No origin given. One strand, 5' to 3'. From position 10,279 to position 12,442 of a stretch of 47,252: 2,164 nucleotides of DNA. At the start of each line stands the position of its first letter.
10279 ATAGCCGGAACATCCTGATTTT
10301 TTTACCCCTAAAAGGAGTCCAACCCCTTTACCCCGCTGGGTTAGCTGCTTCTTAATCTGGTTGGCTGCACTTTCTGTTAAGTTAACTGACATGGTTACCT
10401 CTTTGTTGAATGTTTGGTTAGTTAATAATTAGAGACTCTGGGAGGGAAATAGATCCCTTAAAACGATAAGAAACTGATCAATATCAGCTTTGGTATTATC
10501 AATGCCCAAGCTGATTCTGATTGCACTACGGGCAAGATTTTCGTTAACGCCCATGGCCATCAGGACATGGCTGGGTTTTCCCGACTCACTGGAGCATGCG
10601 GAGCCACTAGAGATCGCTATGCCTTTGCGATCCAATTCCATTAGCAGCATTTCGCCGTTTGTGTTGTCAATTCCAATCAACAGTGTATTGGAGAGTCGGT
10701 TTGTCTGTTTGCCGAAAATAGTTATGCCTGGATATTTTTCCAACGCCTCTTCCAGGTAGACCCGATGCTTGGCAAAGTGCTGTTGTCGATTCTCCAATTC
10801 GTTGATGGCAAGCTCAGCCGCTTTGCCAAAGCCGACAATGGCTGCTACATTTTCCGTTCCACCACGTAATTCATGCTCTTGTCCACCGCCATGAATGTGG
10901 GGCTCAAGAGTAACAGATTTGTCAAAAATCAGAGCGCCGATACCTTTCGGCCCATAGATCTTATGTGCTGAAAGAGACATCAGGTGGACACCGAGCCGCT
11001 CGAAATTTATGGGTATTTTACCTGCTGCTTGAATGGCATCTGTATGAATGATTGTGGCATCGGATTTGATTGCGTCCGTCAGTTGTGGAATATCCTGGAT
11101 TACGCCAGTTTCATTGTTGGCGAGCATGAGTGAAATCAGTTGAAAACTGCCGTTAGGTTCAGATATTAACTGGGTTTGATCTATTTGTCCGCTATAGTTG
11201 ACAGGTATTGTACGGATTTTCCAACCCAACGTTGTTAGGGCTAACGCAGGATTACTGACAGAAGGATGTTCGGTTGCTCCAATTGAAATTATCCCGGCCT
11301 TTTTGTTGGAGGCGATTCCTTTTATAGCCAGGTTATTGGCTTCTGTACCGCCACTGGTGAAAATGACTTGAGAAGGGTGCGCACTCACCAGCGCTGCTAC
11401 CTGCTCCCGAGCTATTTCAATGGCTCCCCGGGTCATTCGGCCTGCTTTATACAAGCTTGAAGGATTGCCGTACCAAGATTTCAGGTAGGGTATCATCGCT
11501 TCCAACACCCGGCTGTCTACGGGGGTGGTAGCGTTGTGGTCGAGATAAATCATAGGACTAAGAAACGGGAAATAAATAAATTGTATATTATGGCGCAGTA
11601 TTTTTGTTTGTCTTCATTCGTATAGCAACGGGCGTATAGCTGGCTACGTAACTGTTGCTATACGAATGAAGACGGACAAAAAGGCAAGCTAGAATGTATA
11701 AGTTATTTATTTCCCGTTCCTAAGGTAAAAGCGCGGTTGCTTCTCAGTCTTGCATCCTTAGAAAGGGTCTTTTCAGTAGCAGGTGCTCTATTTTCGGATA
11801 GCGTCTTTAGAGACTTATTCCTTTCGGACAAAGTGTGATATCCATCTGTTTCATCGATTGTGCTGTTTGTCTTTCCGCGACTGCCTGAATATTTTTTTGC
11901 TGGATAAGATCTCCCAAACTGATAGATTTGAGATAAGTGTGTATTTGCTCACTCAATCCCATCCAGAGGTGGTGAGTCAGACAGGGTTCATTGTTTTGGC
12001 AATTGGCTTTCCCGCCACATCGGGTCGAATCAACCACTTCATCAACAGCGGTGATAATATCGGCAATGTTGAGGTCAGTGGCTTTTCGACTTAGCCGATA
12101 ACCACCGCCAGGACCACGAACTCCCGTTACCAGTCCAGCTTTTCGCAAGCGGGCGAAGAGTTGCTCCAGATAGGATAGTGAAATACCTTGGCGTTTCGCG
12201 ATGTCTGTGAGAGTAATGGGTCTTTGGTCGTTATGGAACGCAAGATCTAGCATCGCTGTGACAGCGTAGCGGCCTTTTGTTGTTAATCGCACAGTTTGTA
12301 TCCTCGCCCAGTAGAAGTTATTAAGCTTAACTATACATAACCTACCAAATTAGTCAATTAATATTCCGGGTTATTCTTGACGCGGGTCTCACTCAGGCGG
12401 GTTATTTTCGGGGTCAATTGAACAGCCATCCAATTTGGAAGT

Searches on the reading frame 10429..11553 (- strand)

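Call 22: search_protein_families(library=pfam, proteins=[window:10429-11553:-], max_evalue=0.001)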
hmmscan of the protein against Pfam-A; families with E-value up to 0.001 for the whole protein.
window:10429-11553:- (374 aa): 2 families
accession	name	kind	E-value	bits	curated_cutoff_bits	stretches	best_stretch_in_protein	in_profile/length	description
PF00266.25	Aminotran_5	-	4.5e-80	269.8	21.5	1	2-361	1-371/371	Aminotransferase class-V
PF00155.27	Aminotran_1_2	-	3.7e-06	26.8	19.7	0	48-164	47-177/361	Aminotransferase class I and II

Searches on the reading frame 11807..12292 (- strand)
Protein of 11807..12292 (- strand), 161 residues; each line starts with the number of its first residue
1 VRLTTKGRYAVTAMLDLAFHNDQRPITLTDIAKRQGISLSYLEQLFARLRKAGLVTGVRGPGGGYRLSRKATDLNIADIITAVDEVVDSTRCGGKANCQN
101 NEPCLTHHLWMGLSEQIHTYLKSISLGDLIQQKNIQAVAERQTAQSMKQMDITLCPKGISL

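Call 22: search_protein_families(library=pfam, proteins=[window:11807-12292:-], max_evalue=0.001)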
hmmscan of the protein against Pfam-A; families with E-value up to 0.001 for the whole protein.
window:11807-12292:- (161 aa): 2 families
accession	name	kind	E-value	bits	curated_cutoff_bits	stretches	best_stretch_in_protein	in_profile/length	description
PF02082.26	Rrf2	-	9.2e-41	139.5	30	1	3-131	1-131/132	Iron-dependent Transcriptional regulator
PF03444.21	HrcA_DNA-bdg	-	7.3e-06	26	21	1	5-73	4-71/79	Winged helix-turn-helix transcription repressor, HrcA DNA-binding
